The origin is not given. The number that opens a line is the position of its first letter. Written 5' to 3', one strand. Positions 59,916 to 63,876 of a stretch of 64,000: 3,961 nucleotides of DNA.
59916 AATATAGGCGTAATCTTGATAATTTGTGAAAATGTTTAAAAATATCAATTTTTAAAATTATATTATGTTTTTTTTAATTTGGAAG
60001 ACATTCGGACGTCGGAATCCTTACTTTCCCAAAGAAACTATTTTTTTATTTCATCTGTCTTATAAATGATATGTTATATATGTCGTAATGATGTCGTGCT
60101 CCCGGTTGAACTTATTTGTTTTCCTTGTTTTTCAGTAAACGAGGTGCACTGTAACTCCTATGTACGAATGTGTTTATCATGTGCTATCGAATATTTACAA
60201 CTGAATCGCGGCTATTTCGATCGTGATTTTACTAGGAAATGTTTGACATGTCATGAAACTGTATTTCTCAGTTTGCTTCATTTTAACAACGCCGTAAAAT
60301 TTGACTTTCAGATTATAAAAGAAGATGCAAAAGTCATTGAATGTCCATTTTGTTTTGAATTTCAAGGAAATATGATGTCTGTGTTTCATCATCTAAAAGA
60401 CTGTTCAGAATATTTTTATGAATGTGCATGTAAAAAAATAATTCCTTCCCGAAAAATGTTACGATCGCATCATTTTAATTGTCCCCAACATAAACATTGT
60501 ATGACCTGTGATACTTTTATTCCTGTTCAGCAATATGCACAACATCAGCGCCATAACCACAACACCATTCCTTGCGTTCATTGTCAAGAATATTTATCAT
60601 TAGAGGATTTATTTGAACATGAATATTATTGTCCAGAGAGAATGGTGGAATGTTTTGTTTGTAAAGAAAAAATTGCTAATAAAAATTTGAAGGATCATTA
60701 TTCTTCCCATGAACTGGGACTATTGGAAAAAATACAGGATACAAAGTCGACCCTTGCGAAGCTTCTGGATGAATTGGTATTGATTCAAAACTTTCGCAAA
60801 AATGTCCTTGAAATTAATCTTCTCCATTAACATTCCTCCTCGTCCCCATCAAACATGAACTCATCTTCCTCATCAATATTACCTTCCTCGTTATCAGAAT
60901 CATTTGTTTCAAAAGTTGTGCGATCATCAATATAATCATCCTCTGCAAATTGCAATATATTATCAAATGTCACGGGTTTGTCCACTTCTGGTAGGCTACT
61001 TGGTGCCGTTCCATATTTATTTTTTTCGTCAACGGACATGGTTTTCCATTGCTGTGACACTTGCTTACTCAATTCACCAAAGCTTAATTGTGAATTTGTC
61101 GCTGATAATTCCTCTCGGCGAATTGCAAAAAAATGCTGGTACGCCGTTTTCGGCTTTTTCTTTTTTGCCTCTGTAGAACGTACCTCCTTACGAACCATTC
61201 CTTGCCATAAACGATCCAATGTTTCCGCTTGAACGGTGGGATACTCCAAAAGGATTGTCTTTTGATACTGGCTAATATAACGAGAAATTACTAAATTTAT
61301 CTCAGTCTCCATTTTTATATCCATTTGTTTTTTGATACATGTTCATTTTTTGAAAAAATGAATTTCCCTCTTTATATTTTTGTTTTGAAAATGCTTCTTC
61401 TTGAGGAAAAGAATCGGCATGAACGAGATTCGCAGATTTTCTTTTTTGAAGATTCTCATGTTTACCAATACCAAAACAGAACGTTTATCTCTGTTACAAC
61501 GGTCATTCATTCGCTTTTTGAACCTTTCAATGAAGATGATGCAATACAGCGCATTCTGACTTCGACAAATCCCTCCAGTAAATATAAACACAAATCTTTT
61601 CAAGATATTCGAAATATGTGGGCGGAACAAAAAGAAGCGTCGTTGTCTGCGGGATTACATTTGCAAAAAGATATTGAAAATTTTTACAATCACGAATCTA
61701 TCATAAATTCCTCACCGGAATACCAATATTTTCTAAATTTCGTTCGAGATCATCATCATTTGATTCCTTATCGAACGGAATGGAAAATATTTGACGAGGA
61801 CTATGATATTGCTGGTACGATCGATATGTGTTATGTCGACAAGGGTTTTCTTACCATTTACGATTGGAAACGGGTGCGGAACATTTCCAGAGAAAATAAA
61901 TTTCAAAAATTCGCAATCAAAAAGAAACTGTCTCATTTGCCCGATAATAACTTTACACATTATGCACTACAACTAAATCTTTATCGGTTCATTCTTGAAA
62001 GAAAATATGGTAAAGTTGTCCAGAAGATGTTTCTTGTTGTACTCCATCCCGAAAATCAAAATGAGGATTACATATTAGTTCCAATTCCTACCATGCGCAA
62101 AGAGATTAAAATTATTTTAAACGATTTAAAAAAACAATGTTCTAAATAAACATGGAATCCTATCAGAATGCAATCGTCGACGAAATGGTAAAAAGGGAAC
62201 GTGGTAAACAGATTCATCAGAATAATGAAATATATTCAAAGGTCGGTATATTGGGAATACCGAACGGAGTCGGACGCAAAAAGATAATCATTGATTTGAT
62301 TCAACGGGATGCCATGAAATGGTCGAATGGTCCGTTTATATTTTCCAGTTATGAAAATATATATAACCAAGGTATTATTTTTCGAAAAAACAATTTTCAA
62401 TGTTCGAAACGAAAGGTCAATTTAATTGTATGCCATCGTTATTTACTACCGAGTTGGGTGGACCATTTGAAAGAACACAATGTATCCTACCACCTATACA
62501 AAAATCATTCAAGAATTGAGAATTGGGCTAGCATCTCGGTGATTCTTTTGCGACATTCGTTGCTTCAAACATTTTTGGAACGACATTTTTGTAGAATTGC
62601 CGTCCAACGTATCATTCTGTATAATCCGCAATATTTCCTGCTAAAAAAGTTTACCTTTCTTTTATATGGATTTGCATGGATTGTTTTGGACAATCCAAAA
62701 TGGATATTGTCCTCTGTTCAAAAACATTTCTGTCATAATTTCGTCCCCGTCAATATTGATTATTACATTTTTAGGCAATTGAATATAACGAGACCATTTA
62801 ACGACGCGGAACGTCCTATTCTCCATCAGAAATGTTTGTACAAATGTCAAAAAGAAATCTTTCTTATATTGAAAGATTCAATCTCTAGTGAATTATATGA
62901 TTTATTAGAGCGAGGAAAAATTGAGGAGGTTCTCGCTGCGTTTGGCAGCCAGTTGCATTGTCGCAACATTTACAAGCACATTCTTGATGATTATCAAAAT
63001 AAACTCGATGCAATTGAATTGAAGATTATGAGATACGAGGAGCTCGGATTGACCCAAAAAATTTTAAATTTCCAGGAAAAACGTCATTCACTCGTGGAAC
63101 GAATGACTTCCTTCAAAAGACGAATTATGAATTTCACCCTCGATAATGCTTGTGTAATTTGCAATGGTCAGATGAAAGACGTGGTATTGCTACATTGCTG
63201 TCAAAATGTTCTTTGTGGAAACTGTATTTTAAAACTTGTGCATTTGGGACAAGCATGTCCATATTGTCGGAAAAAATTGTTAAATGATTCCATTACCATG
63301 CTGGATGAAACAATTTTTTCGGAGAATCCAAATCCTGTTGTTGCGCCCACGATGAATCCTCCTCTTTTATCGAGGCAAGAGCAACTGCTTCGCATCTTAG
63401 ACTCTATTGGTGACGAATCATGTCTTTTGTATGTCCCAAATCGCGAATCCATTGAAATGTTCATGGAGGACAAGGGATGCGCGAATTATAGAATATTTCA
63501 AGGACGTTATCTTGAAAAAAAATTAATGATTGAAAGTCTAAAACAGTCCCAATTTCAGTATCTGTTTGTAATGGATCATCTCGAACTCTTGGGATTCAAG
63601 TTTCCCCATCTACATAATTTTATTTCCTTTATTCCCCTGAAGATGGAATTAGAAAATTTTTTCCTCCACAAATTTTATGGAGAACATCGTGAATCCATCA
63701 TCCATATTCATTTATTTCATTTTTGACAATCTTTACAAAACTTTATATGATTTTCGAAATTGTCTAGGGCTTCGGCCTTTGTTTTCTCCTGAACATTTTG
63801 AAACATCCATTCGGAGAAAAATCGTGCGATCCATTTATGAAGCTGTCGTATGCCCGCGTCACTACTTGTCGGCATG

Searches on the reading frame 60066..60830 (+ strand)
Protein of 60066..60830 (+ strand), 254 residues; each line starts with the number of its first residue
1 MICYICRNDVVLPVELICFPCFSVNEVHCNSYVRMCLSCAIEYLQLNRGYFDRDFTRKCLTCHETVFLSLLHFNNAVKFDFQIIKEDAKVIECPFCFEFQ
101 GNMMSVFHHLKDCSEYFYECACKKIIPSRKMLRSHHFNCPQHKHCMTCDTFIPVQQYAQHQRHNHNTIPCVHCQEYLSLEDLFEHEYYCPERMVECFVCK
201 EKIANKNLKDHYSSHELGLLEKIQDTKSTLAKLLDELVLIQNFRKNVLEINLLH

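Call 32: search_protein_families(library=pfam, proteins=[window:60066-60830:+], max_evalue=0.001)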
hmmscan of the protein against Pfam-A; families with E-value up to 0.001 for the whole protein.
window:60066-60830:+ (254 aa): 1 family
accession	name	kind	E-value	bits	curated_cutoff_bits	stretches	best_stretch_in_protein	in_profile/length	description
PF21366.3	TRAFD1-XIAF1_ZnF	-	6.2e-05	23.2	27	1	177-211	4-38/43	TRAFD1/XAF1, zinc finger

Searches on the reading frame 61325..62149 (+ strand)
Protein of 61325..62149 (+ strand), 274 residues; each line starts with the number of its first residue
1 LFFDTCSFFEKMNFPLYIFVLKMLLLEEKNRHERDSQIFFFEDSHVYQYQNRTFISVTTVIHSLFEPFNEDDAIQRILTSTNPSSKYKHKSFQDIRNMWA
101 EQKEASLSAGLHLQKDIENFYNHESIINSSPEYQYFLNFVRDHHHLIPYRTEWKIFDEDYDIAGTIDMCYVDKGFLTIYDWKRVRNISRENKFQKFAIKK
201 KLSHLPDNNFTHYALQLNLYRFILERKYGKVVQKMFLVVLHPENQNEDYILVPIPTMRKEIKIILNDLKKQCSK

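Call 32: search_protein_families(library=pfam, proteins=[window:61325-62149:+], max_evalue=0.001)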
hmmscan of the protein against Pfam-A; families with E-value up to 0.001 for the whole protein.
window:61325-62149:+ (274 aa): 1 family
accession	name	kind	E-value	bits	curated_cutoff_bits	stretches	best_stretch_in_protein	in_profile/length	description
PF12705.13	PDDEXK_1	-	0.00012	22.5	22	1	61-271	41-220/247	PD-(D/E)XK nuclease superfamily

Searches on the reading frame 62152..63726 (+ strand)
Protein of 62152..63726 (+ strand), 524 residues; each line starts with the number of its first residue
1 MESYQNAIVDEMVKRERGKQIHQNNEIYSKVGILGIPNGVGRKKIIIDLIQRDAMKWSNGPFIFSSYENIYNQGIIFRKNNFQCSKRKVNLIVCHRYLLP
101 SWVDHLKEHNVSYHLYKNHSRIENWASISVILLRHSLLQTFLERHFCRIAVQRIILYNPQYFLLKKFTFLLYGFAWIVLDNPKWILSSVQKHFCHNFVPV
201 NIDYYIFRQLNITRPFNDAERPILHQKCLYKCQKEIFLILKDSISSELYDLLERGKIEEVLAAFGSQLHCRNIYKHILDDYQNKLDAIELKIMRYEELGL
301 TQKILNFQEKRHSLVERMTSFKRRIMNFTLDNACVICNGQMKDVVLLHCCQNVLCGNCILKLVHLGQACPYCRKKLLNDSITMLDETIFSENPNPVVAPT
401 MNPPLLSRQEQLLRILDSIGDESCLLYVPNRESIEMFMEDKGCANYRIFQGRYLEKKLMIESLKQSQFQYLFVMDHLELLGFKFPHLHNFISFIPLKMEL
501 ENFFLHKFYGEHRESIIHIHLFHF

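Call 7: search_protein_families(library=pfam, proteins=[window:62152-63726:+], max_evalue=0.001)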
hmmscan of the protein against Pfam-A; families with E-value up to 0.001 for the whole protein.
window:62152-63726:+ (524 aa): 1 family
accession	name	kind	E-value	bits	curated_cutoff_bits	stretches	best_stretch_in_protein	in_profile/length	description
PF13920.12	zf-C3HC4_3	-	1.4e-07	31.7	27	1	331-375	2-45/49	Zinc finger, C3HC4 type (RING finger)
